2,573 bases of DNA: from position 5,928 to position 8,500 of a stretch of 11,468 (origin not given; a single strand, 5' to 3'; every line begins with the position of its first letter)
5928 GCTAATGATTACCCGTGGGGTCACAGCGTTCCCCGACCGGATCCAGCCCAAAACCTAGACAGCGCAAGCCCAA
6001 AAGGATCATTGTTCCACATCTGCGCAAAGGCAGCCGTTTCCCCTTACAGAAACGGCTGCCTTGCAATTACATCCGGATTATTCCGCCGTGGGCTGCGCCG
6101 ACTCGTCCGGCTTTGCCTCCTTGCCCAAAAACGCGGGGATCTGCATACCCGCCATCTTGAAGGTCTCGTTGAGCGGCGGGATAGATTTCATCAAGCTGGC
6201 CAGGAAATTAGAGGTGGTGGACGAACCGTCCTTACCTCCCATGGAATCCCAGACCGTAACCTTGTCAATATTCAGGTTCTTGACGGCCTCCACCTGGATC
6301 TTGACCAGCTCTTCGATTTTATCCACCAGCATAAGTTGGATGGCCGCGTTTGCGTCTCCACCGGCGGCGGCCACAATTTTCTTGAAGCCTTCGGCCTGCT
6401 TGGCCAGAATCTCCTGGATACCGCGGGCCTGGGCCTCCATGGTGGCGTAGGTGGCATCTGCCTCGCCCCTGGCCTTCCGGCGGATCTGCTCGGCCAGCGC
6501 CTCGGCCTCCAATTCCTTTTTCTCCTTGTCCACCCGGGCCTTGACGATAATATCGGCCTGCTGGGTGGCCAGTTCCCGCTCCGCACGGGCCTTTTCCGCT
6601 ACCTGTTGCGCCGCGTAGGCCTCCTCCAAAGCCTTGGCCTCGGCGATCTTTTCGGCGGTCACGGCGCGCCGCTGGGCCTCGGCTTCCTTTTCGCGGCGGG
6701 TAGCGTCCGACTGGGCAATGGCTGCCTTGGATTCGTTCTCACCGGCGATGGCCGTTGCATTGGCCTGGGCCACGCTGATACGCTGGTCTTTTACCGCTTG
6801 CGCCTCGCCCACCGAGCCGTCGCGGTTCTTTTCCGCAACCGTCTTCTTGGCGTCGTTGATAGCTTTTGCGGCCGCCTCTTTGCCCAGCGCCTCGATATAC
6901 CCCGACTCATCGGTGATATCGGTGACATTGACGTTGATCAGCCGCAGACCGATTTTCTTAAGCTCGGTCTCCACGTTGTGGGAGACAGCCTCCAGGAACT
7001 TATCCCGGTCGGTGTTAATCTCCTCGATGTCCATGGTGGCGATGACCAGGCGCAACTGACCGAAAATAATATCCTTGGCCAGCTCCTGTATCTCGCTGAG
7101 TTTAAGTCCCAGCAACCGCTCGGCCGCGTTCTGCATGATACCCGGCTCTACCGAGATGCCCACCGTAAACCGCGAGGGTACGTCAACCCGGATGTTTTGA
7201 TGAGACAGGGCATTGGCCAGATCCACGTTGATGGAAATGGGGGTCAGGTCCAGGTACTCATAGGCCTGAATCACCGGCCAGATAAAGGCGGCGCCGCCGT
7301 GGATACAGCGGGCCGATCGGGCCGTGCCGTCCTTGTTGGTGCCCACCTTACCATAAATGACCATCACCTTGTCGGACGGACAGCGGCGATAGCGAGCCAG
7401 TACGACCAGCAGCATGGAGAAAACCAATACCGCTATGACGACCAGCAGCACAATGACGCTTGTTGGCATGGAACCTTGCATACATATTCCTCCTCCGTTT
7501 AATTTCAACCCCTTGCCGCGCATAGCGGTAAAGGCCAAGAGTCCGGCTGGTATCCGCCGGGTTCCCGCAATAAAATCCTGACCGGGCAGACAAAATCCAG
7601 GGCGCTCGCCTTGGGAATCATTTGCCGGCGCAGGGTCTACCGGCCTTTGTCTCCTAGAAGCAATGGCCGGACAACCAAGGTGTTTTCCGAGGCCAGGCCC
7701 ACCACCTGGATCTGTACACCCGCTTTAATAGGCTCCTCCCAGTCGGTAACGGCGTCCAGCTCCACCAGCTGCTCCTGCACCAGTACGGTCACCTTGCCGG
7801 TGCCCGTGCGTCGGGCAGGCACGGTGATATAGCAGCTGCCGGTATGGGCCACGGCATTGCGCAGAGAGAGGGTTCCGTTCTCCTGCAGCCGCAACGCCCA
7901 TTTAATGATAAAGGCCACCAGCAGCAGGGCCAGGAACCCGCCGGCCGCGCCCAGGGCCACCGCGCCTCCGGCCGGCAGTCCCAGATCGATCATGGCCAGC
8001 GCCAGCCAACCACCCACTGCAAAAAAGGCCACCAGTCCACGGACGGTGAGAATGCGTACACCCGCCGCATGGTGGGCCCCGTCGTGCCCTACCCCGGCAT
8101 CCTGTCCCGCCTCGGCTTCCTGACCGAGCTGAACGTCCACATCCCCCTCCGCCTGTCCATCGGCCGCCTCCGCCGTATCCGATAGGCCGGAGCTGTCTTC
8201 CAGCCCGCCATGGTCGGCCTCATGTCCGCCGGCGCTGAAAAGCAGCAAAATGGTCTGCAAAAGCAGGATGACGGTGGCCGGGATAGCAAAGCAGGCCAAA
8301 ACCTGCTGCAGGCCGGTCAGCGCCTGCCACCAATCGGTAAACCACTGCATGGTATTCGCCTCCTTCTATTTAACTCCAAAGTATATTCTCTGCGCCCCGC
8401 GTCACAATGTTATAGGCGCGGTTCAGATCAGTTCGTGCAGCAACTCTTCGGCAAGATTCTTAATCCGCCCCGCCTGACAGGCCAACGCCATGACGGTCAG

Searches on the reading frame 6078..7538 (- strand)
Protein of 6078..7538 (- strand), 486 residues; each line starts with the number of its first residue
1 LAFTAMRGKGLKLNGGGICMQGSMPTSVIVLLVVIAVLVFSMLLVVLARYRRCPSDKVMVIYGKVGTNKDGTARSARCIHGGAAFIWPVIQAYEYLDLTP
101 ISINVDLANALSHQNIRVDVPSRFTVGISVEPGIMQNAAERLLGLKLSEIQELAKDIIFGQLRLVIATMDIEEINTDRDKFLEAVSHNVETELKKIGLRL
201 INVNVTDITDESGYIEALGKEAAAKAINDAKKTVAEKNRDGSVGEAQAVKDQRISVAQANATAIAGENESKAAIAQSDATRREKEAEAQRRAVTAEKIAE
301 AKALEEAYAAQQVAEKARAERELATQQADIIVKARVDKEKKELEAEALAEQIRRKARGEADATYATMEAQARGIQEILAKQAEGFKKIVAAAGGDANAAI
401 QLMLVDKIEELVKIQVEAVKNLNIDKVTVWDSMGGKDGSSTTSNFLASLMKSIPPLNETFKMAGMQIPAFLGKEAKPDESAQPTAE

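Call 4: search_protein_families(library=pfam, proteins=[window:6078-7538:-])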
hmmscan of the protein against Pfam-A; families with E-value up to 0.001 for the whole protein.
window:6078-7538:- (486 aa): 1 family
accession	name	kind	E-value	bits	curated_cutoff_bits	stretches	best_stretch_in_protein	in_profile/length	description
PF01145.31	Band_7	-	9.6e-26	91.3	23.6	1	67-238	19-175/176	SPFH domain / Band 7 family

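Call 39: search_protein_families(library=ncbifam, proteins=[window:6078-7538:-], max_evalue=0.01)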
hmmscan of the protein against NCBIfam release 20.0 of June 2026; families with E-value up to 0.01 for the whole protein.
window:6078-7538:- (486 aa): 1 family
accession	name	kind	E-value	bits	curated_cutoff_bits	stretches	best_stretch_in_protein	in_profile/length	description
NF058507.1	FlotScfldFlot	equivalog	7.8e-49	167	700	2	31-316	3-281/477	flotillin lipid rafts scaffold protein FloT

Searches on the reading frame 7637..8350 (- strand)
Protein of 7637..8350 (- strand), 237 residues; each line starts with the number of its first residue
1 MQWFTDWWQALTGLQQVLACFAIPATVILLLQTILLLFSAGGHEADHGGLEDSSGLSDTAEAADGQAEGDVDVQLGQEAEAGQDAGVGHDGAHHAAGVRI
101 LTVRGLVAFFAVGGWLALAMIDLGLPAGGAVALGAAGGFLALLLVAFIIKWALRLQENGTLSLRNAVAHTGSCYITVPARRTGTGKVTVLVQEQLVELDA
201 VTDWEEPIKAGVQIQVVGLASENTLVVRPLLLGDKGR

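Call 4: search_protein_families(library=pfam, proteins=[window:7637-8350:-])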
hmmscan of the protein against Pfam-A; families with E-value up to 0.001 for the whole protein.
window:7637-8350:- (237 aa): 0 families

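Call 38: search_protein_families(library=pfam, proteins=[window:7637-8350:-], max_evalue=10)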
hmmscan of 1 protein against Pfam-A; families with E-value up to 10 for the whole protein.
window:7637-8350:- (237 aa): 1 family
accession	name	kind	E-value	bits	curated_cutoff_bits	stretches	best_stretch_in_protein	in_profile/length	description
PF14272.11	Gly_rich_SFCGS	-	0.037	14.5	27.3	1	82-173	12-96/114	Glycine-rich SFCGS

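Call 39: search_protein_families(library=ncbifam, proteins=[window:7637-8350:-], max_evalue=0.01)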
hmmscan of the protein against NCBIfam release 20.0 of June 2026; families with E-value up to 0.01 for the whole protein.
window:7637-8350:- (237 aa): 0 families

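Call 83: search_solved_structures(query=A4, max_evalue=1)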
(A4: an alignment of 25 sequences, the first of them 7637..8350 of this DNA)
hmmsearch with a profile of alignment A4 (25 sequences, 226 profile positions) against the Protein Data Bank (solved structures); distinct sequences matched with E-value up to 1: 0.
